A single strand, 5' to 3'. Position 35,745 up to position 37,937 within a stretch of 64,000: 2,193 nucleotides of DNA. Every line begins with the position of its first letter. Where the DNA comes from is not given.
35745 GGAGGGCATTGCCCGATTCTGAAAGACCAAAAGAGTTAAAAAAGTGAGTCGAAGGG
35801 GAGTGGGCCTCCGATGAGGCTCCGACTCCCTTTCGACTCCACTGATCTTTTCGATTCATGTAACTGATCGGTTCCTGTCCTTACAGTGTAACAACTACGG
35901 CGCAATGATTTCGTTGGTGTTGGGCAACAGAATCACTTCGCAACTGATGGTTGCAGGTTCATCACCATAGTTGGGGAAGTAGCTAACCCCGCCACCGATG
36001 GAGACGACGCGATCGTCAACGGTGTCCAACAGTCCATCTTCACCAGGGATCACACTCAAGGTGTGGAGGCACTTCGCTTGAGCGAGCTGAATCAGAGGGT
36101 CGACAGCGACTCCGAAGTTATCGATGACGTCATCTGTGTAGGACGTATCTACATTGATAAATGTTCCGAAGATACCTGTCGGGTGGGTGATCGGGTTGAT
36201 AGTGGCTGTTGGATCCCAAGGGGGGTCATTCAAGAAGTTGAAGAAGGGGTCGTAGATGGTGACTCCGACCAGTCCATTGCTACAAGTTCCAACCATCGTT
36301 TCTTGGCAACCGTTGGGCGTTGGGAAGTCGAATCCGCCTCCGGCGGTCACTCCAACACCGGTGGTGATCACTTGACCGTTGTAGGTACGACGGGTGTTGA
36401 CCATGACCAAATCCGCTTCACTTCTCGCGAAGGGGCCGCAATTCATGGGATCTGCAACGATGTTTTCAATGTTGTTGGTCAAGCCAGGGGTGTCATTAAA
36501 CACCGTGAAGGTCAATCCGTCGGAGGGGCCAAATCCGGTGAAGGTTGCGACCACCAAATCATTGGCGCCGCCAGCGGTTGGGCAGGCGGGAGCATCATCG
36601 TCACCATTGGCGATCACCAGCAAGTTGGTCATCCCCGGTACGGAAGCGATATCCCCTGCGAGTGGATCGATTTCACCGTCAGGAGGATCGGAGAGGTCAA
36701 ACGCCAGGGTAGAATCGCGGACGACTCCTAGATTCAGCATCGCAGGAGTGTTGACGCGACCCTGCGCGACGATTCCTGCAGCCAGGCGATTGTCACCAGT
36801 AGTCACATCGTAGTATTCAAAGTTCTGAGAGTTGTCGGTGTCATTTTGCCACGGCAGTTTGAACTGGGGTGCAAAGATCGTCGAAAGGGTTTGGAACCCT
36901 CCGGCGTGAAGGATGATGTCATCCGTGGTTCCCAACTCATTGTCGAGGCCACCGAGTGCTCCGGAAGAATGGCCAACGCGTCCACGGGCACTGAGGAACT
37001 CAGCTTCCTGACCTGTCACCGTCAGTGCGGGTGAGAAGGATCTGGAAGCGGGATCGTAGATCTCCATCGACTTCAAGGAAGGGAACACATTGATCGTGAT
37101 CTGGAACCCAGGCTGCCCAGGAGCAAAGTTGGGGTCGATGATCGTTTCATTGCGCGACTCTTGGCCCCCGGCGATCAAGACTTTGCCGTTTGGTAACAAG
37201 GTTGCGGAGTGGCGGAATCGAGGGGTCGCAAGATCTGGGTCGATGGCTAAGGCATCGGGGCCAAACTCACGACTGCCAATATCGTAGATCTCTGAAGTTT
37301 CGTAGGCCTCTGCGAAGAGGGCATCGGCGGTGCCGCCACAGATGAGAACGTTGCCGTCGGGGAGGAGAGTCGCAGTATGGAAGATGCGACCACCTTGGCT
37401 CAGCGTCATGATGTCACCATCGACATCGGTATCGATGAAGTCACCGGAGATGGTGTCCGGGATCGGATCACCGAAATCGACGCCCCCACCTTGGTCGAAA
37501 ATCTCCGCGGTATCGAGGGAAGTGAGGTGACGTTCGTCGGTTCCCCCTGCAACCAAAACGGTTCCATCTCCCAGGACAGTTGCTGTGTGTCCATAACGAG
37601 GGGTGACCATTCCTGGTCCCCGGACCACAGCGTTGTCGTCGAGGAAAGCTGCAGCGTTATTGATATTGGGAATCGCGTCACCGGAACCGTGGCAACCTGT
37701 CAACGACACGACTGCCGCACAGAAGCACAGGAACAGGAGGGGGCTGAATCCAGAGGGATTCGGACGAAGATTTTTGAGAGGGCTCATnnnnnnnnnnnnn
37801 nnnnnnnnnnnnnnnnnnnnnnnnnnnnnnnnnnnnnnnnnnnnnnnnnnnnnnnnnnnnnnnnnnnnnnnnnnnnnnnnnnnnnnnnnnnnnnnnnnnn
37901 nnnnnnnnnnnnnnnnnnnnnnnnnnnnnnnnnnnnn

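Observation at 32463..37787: Kelch lipoprotein - HEAT protein - Kelch lipoprotein operon embedded in the secretion locus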

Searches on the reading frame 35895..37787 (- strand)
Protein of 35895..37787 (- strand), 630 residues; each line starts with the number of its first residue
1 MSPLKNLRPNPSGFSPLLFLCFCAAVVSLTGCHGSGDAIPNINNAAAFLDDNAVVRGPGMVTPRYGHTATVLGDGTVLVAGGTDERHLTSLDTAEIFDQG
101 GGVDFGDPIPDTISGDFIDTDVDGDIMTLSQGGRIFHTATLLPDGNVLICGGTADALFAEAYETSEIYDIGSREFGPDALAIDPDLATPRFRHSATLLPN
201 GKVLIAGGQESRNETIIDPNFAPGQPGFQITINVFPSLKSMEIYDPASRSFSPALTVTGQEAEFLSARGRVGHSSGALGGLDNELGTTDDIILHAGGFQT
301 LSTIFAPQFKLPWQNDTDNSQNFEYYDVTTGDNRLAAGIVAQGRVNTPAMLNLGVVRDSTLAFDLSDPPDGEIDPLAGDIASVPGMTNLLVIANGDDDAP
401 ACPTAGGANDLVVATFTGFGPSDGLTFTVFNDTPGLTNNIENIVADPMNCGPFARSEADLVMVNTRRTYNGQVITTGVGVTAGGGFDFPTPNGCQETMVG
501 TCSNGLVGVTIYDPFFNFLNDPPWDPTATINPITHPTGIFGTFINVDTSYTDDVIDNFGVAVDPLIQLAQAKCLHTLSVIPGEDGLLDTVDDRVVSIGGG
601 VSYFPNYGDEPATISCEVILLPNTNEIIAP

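Call 4: search_protein_families(library=pfam, proteins=[window:35895-37787:-], max_evalue=0.1)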
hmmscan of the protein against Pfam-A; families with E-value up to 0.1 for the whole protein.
window:35895-37787:- (630 aa): 7 families
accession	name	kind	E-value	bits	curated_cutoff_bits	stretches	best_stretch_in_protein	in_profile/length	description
PF13418.12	Kelch_4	-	1.6e-12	47.6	21.6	2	63-85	1-23/49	Galactose oxidase, central domain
PF13964.12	Kelch_6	-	1e-09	38.5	25.3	0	190-252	2-41/50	Kelch motif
PF01344.31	Kelch_1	-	2.9e-06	27.1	20.1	1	64-98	2-33/46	Kelch motif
PF24981.1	Beta-prop_ATRN-LZTR1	-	9e-06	25.6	50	1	130-211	198-282/289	Attractin/LZTR1 beta-propeller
PF24681.1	Kelch_KLHDC2_KLHL20_DRC7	-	4e-05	23.5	50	1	61-210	48-174/221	KLHDC2/KLHL20/DRC7 Kelch-repeats domain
PF07646.21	Kelch_2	-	0.00032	21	21.3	0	189-218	1-21/48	Kelch motif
PF07250.17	Glyoxal_oxid_N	-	0.0027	17.4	37.5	0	184-213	111-140/243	Glyoxal oxidase N-terminus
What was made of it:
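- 35895..37787 (-): KelA: a 630-aa lipoprotein. Lipobox Cys32 is followed by a Gly/Ser-rich tether (CHGSGD) and then a Kelch beta-propeller with large insertions. Pfam Kelch_4 1.6e-12 (call 4).
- There is a faint Glyoxal_oxid_N hit (call 4).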

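Call 9: find_homologous_proteins(query=window:35895-37787:-, max_evalue=0.001)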
Query window:35895-37787:- (630 aa): 5628 proteins with E <= 0.001 among 8000 candidates; the best 120 are listed.
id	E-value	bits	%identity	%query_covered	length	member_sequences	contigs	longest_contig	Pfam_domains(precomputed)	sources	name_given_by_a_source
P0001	0.0e+0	1429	100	100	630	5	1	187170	PF13418.13,PF07250.18,PF13415.13,PF24981.2,PF01344.32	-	-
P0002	0.0e+0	1270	89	100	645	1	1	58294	PF13418.13,PF13415.13,PF01344.32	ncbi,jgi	-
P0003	0.0e+0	1223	88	95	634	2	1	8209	PF13418.13,PF13415.13,PF24981.2,PF01344.32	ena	-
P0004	0.0e+0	1212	85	100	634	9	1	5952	PF13418.13,PF13415.13,PF01344.32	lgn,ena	-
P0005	0.0e+0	1203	85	100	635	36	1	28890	PF13418.13,PF13415.13,PF24981.2,PF01344.32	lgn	-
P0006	0.0e+0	1136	83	95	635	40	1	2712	PF13418.13,PF13415.13,PF01344.32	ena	-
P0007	0.0e+0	1025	77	94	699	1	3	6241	PF13418.13,PF24681.2,PF13415.13,PF24981.2,PF01344.32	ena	-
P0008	3.8e-289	979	71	97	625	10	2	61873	PF07646.22,PF13418.13,PF13415.13,PF01344.32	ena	-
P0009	8.5e-289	977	84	80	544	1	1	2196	PF13418.13,PF13415.13,PF01344.32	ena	-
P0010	3.2e-279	946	69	96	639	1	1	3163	PF07646.22,PF13418.13,PF24681.2,PF13415.13,PF24981.2,PF01344.32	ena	-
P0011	7.5e-279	945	68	99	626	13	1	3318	PF07646.22,PF13418.13,PF24681.2,PF13415.13,PF24981.2,PF01344.32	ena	-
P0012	1.4e-277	940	69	97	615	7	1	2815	PF07646.22,PF13418.13,PF24681.2,PF13415.13,PF24981.2,PF01344.32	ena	-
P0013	4.0e-276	936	68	96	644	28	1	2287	PF13418.13,PF24681.2,PF13415.13,PF24981.2,PF01344.32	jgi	-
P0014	8.7e-276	934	67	99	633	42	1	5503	PF07646.22,PF13418.13,PF07250.18,PF24681.2,PF13415.13,PF24981.2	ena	-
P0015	1.6e-252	858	64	96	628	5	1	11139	PF13418.13,PF13415.13,PF01344.32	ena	-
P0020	5.0e-146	506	44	99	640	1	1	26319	PF07646.22,PF13418.13,PF07250.18,PF13415.13,PF01344.32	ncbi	ncbi:MAG: hypothetical protein ACKVX7_18210 [Planctomycetota bacterium]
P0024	1.2e-124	435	44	92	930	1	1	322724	PF13418.13,PF24681.2,PF13415.13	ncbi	ncbi:MAG: hypothetical protein ACKVX7_15640 [Planctomycetota bacterium]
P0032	2.2e-111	391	42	89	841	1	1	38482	PF07646.22,PF13418.13,PF07250.18,PF24681.2,PF13415.13,PF24981.2,PF01344.32,PF05345.19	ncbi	ncbi:MAG: kelch repeat-containing protein [Planctomycetota bacterium]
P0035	4.7e-107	377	40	97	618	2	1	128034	PF13418.13,PF13415.13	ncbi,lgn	ncbi:MAG: hypothetical protein AB7O52_12320 [Planctomycetota bacterium]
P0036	2.1e-104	368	41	91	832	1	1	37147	PF07646.22,PF13418.13,PF24681.2,PF13415.13,PF24981.2,PF01344.32,PF05345.19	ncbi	-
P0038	8.5e-102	360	38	92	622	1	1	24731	PF13418.13,PF24681.2,PF13415.13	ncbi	ncbi:MAG: hypothetical protein AAF581_15480 [Planctomycetota bacterium]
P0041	1.2e-99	353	40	89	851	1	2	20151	PF07646.22,PF13418.13,PF24681.2,PF13415.13,PF01344.32,PF05345.19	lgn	-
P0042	5.7e-97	344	39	93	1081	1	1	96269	PF13418.13,PF24681.2,PF13415.13,PF01344.32,PF05345.19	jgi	-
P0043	1.8e-94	335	38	91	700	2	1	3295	PF13418.13,PF24681.2,PF13415.13,PF24981.2,PF01344.32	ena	-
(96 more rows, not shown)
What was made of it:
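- JGI names many distant Kelch hits 'N-acetylneuraminic acid mutarotase' (call 9).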

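Call 11: find_encoding_contigs(protein=P0035, flank=10000, max_places=3)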
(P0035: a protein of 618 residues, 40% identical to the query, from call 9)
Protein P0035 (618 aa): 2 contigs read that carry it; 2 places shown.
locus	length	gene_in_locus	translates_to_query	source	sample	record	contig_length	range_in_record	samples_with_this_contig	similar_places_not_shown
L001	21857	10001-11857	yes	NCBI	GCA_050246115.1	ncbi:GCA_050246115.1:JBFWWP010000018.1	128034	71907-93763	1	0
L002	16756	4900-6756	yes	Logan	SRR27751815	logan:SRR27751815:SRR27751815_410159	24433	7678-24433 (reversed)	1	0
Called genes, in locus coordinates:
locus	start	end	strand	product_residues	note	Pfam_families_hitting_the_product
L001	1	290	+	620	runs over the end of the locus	PF16697:Yop-YscD_cpl, PF00498:FHA, PF01590:GAF, PF13185:GAF_2 (weak), PF00158:Sigma54_activat, PF14532:Sigma54_activ_2, PF25601:AAA_lid_14, PF02954:HTH_8, +2 more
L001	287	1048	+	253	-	PF03958:Secretin_N (weak)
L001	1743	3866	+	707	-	PF03958:Secretin_N (weak), PF00263:Secretin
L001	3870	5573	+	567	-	PF05157:MshEN, PF00437:T2SSE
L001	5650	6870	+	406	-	PF28597:T2SSF_N, PF00482:T2SSF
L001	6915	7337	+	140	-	PF07963:N_methyl, PF08334:T2SSG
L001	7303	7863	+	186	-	PF07963:N_methyl (weak)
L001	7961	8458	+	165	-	PF07963:N_methyl (weak)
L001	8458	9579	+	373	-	-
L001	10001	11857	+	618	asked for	PF13415:Beta-prop_FBX42 (faint), PF13418:Beta-prop_TYW4 (faint)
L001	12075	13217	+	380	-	PF03130:HEAT_PBS (faint), PF13646:HEAT_2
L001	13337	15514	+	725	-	PF13415:Beta-prop_FBX42 (faint)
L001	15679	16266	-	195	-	-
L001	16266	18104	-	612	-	-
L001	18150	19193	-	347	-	-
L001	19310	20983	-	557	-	-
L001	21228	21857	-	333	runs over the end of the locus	PF11383:DUF3187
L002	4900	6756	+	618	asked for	PF13415:Beta-prop_FBX42 (faint), PF13418:Beta-prop_TYW4 (faint)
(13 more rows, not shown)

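Call 12: find_encoding_contigs(protein=P0020, flank=10000, max_places=3)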
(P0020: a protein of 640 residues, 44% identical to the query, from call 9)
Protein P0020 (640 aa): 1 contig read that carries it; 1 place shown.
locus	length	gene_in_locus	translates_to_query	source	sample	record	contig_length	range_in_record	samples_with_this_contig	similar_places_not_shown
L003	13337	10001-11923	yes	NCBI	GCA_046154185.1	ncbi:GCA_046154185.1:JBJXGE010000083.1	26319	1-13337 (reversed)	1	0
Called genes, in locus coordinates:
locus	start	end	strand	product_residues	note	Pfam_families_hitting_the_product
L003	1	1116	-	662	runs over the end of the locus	PF08448:PAS_4 (faint), PF00989:PAS (faint), PF08447:PAS_3, PF13426:PAS_9 (weak), PF02518:HATPase_c, PF00072:Response_reg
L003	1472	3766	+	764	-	PF03958:Secretin_N, PF00263:Secretin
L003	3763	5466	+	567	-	PF05157:MshEN, PF00437:T2SSE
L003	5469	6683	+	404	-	PF28597:T2SSF_N, PF00482:T2SSF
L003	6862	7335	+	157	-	PF07963:N_methyl, PF08334:T2SSG, PF22434:PilW_C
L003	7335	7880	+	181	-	PF07963:N_methyl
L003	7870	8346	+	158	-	-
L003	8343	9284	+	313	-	PF07963:N_methyl (weak), PF11612:T2SSJ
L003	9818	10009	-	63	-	-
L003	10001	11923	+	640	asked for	PF07250:Glyoxal_oxid_N (faint), PF01344:Kelch_1 (faint), PF07646:Kelch_2 (faint), PF13415:Beta-prop_FBX42 (faint), PF13418:Beta-prop_TYW4 (weak)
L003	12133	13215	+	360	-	PF13646:HEAT_2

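Call 14: find_related_loci(query=A1, collection=genome_contigs, flank=10000)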
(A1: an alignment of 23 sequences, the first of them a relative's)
Query A1 (630 aa) in genome_contigs; peptide patterns used: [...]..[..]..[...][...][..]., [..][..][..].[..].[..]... (x = any residue, [..] = any of these).
289 stretches matched a pattern; 40 encode a relative of the query (tblastn E <= 1e-3); 40 distinct loci.
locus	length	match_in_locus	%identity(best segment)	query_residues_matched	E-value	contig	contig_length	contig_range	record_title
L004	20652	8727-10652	89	1-630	0e+0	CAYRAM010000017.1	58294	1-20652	MAG TPA_asm: uncultured Planctomycetia bacterium isolate binchicken_co275_63 genome assembly, contig: NODE_425_length_58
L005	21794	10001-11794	88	31-630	0e+0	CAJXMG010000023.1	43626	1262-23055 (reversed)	TPA_asm: uncultured bacterium isolate SRR4030075_bin.46_MetaBAT_v2.12.1_MAG genome assembly, contig: NODE_162_length_436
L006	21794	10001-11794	89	31-630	0e+0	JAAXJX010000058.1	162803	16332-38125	MAG: Planctomycetia bacterium isolate SW42618_bin_2 NODE_8_length_162803_cov_20.113415, whole genome shotgun sequence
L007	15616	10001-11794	88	31-630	0e+0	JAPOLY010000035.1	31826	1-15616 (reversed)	MAG: bacterium isolate bin129 k141_1291881_length_31826_cov_24.5357, whole genome shotgun sequence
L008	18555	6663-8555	85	1-630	0e+0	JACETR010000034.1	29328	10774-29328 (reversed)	MAG: Planctomycetota bacterium isolate MCMED-G47 Planctomycetes-MCMED-G47-C34, whole genome shotgun sequence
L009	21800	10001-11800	82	32-630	0e+0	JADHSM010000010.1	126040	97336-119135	MAG: Planctomycetota bacterium isolate BS30m-G49 BS307-30m-C80, whole genome shotgun sequence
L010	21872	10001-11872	70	1-626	0e+0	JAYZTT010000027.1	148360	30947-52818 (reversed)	MAG: Planctomycetota bacterium isolate XB_MAG50 DB_MAG50_0027, whole genome shotgun sequence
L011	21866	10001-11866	70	5-626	0e+0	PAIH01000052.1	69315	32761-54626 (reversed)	MAG: Planctomycetota bacterium isolate NAT2 99973, whole genome shotgun sequence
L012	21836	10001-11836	68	17-625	0e+0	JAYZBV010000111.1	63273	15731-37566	MAG: Planctomycetota bacterium isolate XB_MAG1214 DB_MAG1214_0111, whole genome shotgun sequence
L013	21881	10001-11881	67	1-625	0e+0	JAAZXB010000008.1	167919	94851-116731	MAG: Planctomycetota bacterium isolate bin110s NODE_8_length_167919_cov_18.294161, whole genome shotgun sequence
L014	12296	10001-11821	68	18-625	0e+0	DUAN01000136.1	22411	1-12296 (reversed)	MAG TPA_asm: Planctomycetota bacterium isolate UWMA-0276 NODE_3143_length_22411_cov_0.683937, whole genome shotgun seque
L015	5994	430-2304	65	1-625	0e+0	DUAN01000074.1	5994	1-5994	MAG TPA_asm: Planctomycetota bacterium isolate UWMA-0276 NODE_16854_length_5994_cov_0.442409, whole genome shotgun seque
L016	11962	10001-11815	64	19-625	0e+0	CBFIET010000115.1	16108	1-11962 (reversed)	MAG: Planctomycetota bacterium isolate Co_bin_687_orig genome assembly, contig: Co_bin_687_orig_Co_c_000002532465, whole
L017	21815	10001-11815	64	19-625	0e+0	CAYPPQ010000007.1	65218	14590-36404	MAG TPA_asm: uncultured Planctomycetia bacterium isolate binchicken_co147_300 genome assembly, contig: NODE_1434_length_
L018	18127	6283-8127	68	15-625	0e+0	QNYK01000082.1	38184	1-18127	MAG: Bacillota bacterium isolate MAG 7 Ga0232646_1000182, whole genome shotgun sequence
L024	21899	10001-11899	39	16-630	1e-124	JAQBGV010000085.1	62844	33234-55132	MAG: Planctomycetota bacterium isolate MAG_451_bin-10 451_bin-10_ctg-085, whole genome shotgun sequence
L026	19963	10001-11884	39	12-622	2e-118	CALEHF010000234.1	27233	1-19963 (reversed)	MAG TPA_asm: uncultured bacterium isolate ERR2206785_bin.14_CONCOCT_v1.1_MAG genome assembly, contig: ERZ890425.128, who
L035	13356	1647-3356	34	60-624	4e-72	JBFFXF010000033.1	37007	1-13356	MAG: Planctomycetota bacterium isolate Mix_sand01.2020.11.D.10 k141_1712181_length_37007_cov_11.0000, whole genome shotg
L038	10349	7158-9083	37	18-625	2e-102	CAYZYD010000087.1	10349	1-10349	MAG TPA_asm: uncultured Planctomycetia bacterium isolate SRP128890_co1_207 genome assembly, contig: NODE_9359_length_103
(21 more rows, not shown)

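Call 30: predict_structure(alignment_id=A1)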
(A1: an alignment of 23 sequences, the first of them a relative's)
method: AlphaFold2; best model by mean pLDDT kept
length: 630 residues; sequences in the alignment: 23
mean_pLDDT: 78.7   pTM: 0.82
mean pLDDT of the five models: 78.7, 77.5, 76.7, 71.7, 65.0
residues with pLDDT >= 90: 219; 70-90: 260; 50-70: 76; < 50: 75
segments of 3 or more residues with pLDDT < 50: 1-19, 22-47, 104-108, 110-112, 364-380, 627-630
pLDDT, mean of each block of 10 residues (from residue 1): 34 43 45 31 47 85 94 93 90 91 51 74 93 93 96 87 94 91 91 93 94 80 78 85 96 94 85 85 89 87 61 77 91 89 83 82 51 46 76 82 81 86 85 78 85 89 80 79 90 87 82 78 56 64 76 57 77 94 82 92 87 91 57
secondary structure, 60 per line:
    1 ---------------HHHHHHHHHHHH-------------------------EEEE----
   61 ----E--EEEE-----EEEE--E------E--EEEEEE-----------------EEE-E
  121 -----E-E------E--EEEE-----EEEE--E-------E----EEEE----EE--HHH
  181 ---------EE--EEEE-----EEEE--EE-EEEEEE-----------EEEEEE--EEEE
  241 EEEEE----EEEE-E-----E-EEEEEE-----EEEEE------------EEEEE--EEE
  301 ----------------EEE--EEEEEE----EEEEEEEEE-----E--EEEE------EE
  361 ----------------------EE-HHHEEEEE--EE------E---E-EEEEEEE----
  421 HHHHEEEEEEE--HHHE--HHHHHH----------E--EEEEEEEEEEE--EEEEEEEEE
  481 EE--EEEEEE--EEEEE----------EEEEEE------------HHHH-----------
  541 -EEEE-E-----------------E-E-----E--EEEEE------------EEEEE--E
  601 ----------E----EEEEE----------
elements in order: H16-27 E53-56 E68-71 E77-80 E93-98 E116-118 E138-141 E147-150 E166-169 E194-197 E203-206 E212-217 E229-234 E237-245 E250-253 E263-268 E274-278 E291-295 E298-300 E317-319 E322-327 E332-340 E349-352 E389-393 E410-416 H421-424 E425-431 H440-445 E459-469 E472-482 E485-490 E493-497 E508-513 H526-529 E542-545 E576-580 E593-597 E616-620
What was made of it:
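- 35895..37787 (-): AF2 model has pLDDT 78.7 and pTM 0.82 (call 30).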

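Call 34: fold_search(model_id=the predicted structure, library=pdb)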
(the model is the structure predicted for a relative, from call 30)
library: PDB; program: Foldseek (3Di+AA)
matches with E <= 10: 537; with E <= 0.001: 141
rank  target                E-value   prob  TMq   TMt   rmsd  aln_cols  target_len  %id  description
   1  2zzk_B                1.1e-10  1.00  0.34  0.32  11.1       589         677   12  Crystal structure of tRNA wybutosine synthesizing enzyme TYW4 (released 2009-06-02)
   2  2zw9_B                1.4e-10  1.00  0.34  0.32  12.6       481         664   14  Crystal structure of tRNA wybutosine synthesizing enzyme TYW4 (released 2009-06-02)
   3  2zzk_A                1.6e-10  1.00  0.35  0.33   9.8       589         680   12  Crystal structure of tRNA wybutosine synthesizing enzyme TYW4 (released 2009-06-02)
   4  2zwa_A                1.6e-10  1.00  0.34  0.32  12.8       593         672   13  Crystal structure of tRNA wybutosine synthesizing enzyme TYW4 (released 2009-06-02)
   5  2zwa_B                2.5e-10  1.00  0.34  0.32  12.4       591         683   12  Crystal structure of tRNA wybutosine synthesizing enzyme TYW4 (released 2009-06-02)
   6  8uxs_B                7.2e-10  1.00  0.32  0.56   8.0       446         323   12  KLHDC2 ubiquitin ligase in complex with a novel small-molecule (released 2024-07-10)
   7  2zw9_A                8.4e-10  1.00  0.33  0.31  13.5       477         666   15  Crystal structure of tRNA wybutosine synthesizing enzyme TYW4 (released 2009-06-02)
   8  9bc9_A                1.0e-09  1.00  0.33  0.60   7.3       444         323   13  Structure of KLHDC2 bound to SJ10278 (released 2024-11-06)
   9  8ebm_A                1.5e-09  1.00  0.33  0.59   7.4       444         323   13  Structure of KLHDC2 substrate binding domain bound to KLHDC2's C-degron mimic (released 2023-02-22)
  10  8sgf_A                1.6e-09  1.00  0.33  0.58   7.7       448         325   13  KLHDC2 Kelch Domain with KLHDC2 c-terminal peptide bound (released 2024-01-03)
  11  7ong                  2.3e-09  1.00  0.35  0.67   6.3       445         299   15  Crystal structure of the computationally designed SAKe6BE-L1 protein (released 2022-12-14)
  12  8sge_A                2.5e-09  1.00  0.33  0.58   7.3       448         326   13  KLHDC2 Kelch Domain with ligand KDRLKZ-1 (released 2024-01-03)
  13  9neh                  2.7e-09  1.00  0.40  0.39  10.6       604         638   12  The 1.48 Angstrom crystal structure of galactose oxidase variant with genetically incorporated Cl2-Tyr495 (released 2026-03-11)
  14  8uxs_A                2.8e-09  1.00  0.33  0.60   7.4       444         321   13  KLHDC2 ubiquitin ligase in complex with a novel small-molecule (released 2024-07-10)
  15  6do3_A                3.0e-09  1.00  0.32  0.58   7.8       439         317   13  KLHDC2 ubiquitin ligase in complex with SelK C-end degron (released 2018-12-19)
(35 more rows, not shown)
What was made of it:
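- Foldseek gives TM 0.40-0.43 over about 600 columns to galactose oxidase (call 34).
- Tried and rejected: Rejected on the fold and the lipobox (calls 4, 34).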
